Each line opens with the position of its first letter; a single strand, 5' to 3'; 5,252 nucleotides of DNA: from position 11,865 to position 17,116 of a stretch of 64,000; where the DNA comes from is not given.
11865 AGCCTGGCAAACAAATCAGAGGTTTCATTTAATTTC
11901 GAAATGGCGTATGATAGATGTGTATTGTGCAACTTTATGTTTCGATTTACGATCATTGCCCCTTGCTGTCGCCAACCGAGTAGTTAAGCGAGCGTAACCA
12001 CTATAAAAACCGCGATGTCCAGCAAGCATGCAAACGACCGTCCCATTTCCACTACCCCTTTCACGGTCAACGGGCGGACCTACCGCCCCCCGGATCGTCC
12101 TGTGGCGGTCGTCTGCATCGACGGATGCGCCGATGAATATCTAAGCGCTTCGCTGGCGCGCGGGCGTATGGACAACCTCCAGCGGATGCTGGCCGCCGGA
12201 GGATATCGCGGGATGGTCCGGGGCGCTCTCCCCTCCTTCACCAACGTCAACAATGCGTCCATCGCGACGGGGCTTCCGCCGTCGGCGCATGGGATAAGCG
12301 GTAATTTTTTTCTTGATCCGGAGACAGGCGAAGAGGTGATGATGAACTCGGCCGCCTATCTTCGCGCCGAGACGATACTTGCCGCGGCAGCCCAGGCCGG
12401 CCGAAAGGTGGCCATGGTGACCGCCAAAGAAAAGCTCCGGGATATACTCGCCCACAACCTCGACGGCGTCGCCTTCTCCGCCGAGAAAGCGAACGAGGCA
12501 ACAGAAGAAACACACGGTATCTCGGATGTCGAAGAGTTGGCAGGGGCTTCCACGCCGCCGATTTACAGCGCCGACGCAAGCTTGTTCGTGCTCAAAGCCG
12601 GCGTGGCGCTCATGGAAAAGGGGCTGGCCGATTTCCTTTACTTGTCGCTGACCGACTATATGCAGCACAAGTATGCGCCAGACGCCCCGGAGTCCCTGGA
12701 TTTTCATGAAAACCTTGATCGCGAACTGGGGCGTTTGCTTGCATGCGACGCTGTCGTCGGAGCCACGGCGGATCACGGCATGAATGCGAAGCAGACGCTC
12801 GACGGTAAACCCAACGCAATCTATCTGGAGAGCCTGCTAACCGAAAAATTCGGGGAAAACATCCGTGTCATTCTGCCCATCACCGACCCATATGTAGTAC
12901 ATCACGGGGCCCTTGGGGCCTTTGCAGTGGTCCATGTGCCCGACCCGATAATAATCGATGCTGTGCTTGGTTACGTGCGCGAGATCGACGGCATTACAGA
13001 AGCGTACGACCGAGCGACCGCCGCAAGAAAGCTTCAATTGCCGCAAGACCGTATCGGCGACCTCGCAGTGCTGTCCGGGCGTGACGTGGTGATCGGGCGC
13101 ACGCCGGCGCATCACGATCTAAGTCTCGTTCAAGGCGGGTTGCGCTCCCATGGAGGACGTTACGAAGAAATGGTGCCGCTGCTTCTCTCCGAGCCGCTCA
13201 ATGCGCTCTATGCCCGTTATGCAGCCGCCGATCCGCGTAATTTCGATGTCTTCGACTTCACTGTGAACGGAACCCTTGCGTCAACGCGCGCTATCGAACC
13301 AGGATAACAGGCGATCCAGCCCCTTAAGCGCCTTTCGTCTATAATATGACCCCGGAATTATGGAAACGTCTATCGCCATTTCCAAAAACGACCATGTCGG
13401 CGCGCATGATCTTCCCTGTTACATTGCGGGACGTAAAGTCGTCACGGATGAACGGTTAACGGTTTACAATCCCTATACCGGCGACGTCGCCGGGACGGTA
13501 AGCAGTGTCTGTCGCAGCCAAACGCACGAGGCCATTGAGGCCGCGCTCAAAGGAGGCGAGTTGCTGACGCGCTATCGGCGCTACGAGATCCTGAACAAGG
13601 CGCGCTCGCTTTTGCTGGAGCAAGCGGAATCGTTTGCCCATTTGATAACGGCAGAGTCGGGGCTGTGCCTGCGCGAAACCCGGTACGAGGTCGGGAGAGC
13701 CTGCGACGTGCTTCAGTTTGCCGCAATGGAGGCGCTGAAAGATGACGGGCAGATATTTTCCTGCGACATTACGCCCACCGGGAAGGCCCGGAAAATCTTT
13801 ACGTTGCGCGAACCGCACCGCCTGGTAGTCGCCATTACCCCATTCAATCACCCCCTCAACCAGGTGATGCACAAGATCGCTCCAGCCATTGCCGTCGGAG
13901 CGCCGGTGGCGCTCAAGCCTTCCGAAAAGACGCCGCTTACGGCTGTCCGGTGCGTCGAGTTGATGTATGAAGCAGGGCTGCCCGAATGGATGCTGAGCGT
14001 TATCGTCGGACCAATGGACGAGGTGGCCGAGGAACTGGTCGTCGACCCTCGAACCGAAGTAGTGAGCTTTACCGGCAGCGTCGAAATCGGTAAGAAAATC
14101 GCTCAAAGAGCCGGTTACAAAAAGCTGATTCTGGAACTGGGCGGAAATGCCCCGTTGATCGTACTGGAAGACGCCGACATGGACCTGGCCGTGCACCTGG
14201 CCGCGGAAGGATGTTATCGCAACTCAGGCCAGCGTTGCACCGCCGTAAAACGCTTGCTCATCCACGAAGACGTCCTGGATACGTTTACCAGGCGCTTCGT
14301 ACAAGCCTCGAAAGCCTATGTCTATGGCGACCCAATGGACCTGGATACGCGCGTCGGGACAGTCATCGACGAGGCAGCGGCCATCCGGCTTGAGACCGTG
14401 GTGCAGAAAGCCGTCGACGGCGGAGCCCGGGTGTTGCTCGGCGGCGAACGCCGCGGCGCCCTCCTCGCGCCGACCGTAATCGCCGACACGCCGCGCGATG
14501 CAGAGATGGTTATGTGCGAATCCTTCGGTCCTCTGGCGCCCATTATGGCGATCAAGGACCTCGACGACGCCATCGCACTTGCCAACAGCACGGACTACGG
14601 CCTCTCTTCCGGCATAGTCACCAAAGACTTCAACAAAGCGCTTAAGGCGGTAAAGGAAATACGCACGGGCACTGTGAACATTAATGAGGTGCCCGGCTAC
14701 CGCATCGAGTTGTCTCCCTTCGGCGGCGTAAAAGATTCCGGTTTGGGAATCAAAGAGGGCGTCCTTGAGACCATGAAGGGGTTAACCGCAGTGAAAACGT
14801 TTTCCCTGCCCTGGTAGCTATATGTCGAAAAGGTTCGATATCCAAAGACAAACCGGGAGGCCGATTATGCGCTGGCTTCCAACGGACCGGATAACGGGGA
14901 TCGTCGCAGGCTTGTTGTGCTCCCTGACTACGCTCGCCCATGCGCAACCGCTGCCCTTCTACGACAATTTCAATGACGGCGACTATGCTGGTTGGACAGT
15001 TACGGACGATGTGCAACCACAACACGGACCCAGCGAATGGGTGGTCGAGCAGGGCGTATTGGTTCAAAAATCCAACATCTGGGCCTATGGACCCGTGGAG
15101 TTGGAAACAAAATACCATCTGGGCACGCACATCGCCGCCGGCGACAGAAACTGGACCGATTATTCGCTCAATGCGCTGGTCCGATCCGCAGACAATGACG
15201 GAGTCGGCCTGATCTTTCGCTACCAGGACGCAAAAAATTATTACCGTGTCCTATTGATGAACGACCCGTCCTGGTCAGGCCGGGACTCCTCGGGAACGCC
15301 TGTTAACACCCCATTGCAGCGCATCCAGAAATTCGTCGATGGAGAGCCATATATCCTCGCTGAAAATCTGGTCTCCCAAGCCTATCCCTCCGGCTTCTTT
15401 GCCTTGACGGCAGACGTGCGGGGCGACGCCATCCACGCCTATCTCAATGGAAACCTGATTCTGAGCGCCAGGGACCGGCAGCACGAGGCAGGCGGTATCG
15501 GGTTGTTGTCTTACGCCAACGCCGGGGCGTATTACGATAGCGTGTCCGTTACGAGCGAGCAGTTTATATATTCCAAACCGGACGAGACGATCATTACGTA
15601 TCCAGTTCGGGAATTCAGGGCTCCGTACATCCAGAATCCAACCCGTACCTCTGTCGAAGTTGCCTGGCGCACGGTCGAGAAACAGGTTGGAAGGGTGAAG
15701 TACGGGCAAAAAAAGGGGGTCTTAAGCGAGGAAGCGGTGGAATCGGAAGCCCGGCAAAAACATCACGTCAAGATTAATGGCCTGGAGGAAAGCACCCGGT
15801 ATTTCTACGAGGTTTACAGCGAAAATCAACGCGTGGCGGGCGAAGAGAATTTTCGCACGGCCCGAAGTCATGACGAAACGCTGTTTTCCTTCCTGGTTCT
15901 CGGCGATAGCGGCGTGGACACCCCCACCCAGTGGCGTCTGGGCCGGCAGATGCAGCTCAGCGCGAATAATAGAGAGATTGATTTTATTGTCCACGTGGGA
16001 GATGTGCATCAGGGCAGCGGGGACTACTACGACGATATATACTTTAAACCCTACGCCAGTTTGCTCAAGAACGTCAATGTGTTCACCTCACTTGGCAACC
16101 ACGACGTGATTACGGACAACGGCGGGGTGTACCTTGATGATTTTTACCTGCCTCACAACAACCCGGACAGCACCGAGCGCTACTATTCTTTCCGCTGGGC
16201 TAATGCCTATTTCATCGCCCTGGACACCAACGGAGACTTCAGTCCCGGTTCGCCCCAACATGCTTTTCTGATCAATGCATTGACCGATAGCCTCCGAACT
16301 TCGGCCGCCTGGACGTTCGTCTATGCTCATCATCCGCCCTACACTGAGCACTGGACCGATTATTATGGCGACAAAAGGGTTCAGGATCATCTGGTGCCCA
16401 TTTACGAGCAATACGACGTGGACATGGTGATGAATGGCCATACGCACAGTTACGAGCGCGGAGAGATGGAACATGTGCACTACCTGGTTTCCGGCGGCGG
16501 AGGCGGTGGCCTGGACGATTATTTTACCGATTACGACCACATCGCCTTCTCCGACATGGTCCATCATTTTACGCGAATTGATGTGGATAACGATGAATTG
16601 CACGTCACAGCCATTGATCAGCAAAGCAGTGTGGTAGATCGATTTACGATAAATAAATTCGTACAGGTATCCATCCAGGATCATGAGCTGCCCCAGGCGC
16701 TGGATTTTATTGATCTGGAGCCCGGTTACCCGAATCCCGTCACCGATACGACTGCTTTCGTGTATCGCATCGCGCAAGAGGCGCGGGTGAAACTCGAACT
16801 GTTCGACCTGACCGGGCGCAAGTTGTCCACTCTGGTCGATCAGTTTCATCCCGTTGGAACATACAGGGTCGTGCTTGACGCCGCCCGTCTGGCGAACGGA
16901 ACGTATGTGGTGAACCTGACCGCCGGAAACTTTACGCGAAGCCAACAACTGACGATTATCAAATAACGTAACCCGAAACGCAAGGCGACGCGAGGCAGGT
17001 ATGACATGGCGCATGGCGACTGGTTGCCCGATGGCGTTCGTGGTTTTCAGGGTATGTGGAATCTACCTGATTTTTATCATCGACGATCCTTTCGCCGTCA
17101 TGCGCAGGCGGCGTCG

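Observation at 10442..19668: Three accessory enzymes (two class-III PLP enzymes and a FAD oxidase) suggest a widened aminophosphonate substrate range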

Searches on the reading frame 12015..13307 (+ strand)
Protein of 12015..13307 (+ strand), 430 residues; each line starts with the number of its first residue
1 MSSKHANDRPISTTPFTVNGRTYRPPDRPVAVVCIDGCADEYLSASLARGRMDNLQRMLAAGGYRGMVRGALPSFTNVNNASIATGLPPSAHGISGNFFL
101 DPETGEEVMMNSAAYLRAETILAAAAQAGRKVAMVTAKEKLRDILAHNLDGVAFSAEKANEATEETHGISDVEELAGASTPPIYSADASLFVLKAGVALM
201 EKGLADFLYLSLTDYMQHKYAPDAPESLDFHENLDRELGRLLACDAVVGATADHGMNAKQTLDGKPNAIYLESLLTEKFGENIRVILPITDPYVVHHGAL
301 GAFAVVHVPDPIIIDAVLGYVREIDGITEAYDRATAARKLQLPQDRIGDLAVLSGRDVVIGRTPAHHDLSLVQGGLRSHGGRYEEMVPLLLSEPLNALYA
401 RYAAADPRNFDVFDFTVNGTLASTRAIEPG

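Call 3: search_protein_families(library=pfam, proteins=[window:12015-13307:+])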
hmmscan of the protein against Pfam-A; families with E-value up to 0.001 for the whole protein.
window:12015-13307:+ (430 aa): 1 family
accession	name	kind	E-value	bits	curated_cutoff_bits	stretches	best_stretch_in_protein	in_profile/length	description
PF01663.27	Phosphodiest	-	3e-27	96.5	23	1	30-364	1-327/342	Type I phosphodiesterase / nucleotide pyrophosphatase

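Call 4: search_protein_families(library=ncbifam, proteins=[window:12015-13307:+])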
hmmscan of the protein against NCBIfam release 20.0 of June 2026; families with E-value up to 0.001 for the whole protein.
window:12015-13307:+ (430 aa): 2 families
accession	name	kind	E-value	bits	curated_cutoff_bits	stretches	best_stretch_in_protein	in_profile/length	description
TIGR02335.1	hydr_PhnA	equivalog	2.9e-150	500.9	407.55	1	17-419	2-406/408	phosphonoacetate hydrolase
NF042991.1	alk_phos_PafA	equivalog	5.2e-08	31.7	650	0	33-109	43-120/554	alkaline phosphatase PafA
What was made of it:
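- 12015..13307 (+): PhnA, phosphonoacetate hydrolase. Call 4: TIGR02335 501 bits (cutoff 408).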

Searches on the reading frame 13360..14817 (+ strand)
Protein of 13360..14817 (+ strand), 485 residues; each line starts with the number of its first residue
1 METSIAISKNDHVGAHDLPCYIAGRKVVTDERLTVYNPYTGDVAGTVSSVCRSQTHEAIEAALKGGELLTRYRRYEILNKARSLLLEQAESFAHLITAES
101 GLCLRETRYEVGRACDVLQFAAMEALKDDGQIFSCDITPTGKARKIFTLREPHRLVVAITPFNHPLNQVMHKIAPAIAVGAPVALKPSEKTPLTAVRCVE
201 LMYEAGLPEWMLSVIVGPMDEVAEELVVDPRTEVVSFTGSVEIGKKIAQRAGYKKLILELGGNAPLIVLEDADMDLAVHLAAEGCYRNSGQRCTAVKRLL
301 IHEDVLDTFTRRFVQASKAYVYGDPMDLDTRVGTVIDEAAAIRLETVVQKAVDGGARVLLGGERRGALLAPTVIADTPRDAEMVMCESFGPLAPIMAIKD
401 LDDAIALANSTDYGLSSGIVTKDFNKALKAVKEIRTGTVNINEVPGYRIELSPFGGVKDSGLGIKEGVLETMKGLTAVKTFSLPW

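Call 3: search_protein_families(library=pfam, proteins=[window:13360-14817:+])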
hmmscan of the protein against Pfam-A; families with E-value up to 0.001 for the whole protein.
window:13360-14817:+ (485 aa): 1 family
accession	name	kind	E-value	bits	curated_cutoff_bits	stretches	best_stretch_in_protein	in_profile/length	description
PF00171.27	Aldedh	-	8e-137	457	23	1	31-480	7-460/461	Aldehyde dehydrogenase family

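Call 4: search_protein_families(library=ncbifam, proteins=[window:13360-14817:+])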
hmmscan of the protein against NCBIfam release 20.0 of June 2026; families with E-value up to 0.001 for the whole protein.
window:13360-14817:+ (485 aa): 44 families (the best 25 are shown)
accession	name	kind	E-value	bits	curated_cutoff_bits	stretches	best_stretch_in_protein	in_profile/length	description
TIGR03250.1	PhnAcAld_DH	equivalog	4.3e-192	639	635.65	1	21-485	7-472/472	phosphonoacetaldehyde dehydrogenase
NF040648.1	lactal_redase_Meth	equivalog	8.1e-133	443.8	650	1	21-481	2-460/463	lactaldehyde dehydrogenase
NF047626.1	SulfactDhSafD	equivalog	7.2e-110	368.1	700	1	33-481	3-452/454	sulfoacetaldehyde dehydrogenase SafD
TIGR01780.1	SSADH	subfamily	1.9e-99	333.6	646.35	1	35-473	1-442/448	succinate-semialdehyde dehydrogenase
TIGR01804.1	BADH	equivalog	4.6e-96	322.1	668.6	1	30-469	12-458/467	betaine-aldehyde dehydrogenase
NF040869.1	G3PDH_Arch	equivalog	5.4e-93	312.4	780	1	8-480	10-488/502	NADP-dependent glyceraldehyde-3-phosphate dehydrogenase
NF006916.0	PRK09407.1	equivalog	2.2e-89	300.5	521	1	27-468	29-478/526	succinic semialdehyde dehydrogenase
NF009725.0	PRK13252.1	equivalog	2.7e-89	299.9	593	1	20-481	9-477/488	betaine-aldehyde dehydrogenase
NF008415.0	PRK11241.1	equivalog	2.7e-87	293.5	828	1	30-467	25-464/482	NADP-dependent succinate-semialdehyde dehydrogenase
NF010000.0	PRK13473.1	subfamily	5.7e-87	292.3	615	1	23-463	8-453/475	aminobutyraldehyde dehydrogenase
NF007497.0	PRK10090.1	equivalog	1.3e-83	281.4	500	1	18-464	7-459/480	aldehyde dehydrogenase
NF042993.1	AlphKGSA_gudD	equivalog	6.5e-83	279.1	770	1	28-481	16-478/481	alpha-ketoglutaric semialdehyde dehydrogenase GucD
NF040792.1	glyc_ald_dh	equivalog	2.2e-81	274.3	760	1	28-447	13-438/488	D-glyceraldehyde dehydrogenase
NF006915.0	PRK09406.1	equivalog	2e-80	270.9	730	1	35-473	5-446/457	NADP-dependent succinic semialdehyde dehydrogenase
NF045735.1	PaDhStyDPseudo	equivalog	2e-80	270.8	850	1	28-468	15-467/483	phenylacetaldehyde dehydrogenase StyD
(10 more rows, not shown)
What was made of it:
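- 13360..14817 (+): PhnY, phosphonoacetaldehyde dehydrogenase. Call 4: TIGR03250 639 bits (cutoff 635.65).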

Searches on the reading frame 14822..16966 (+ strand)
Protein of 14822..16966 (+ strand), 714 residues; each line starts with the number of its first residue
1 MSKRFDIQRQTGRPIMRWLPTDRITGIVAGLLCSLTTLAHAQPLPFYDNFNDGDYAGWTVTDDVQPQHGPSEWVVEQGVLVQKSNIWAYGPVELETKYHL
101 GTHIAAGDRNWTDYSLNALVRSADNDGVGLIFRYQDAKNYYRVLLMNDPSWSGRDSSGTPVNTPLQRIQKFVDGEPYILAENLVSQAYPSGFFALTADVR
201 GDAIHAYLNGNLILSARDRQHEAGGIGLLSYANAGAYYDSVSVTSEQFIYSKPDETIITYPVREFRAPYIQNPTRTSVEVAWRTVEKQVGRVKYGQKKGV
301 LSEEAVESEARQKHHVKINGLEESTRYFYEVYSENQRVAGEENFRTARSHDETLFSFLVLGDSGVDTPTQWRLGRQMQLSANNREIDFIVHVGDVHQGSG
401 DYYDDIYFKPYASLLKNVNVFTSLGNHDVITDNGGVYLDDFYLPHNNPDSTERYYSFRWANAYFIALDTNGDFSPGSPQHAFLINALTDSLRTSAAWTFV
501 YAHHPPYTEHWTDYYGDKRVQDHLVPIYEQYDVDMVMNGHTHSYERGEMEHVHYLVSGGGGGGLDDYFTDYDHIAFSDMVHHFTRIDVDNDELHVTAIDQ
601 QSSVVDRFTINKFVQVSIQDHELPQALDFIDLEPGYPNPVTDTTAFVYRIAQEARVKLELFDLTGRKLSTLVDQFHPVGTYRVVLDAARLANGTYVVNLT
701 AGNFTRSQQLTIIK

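Call 3: search_protein_families(library=pfam, proteins=[window:14822-16966:+])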
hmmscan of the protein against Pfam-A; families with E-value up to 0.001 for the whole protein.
window:14822-16966:+ (714 aa): 4 families
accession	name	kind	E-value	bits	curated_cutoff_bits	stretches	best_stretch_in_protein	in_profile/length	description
PF00149.33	Metallophos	-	4.2e-14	53.9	21.5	1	356-544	2-191/191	Calcineurin-like phosphoesterase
PF16656.11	Pur_ac_phosph_N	-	5.2e-10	40.2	30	1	271-346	9-93/93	Purple acid Phosphatase, N-terminal domain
PF18962.6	Por_Secre_tail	-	7e-08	33.1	27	1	636-711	2-74/75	Secretion system C-terminal sorting domain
PF06439.18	3keto-disac_hyd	-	3.9e-06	27.5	26.8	1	50-242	6-185/187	3-keto-disaccharide hydrolase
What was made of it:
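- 14822..16966 (+): Purple-acid-phosphatase-like metallophosphoesterase with a T9SS C-terminal sorting domain (secreted). Call 3: Metallophos, Pur_ac_phosph_N, Por_Secre_tail and 3keto-disac_hyd.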

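Call 4: search_protein_families(library=ncbifam, proteins=[window:14822-16966:+])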
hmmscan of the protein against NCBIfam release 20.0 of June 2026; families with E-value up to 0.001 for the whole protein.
window:14822-16966:+ (714 aa): 4 families
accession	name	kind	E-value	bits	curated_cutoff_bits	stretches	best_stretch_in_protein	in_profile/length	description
TIGR04183.1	Por_Secre_tail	domain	4.3e-09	36.2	23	1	636-711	2-70/72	T9SS type A sorting domain-containing protein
NF052323.1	T9SSA_dep_M6i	equivalog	2.1e-06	26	600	1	626-713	949-1037/1043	T9SS-dependent M6-like inactivated metalloprotease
NF038113.1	T9SSA_dep_M36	equivalog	4.5e-05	21.8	885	1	635-711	795-867/869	T9SS-dependent M36 family metallopeptidase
TIGR00040.1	yfcE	subfamily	0.0009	19.3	56.25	0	522-552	96-126/158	YfcE family phosphodiesterase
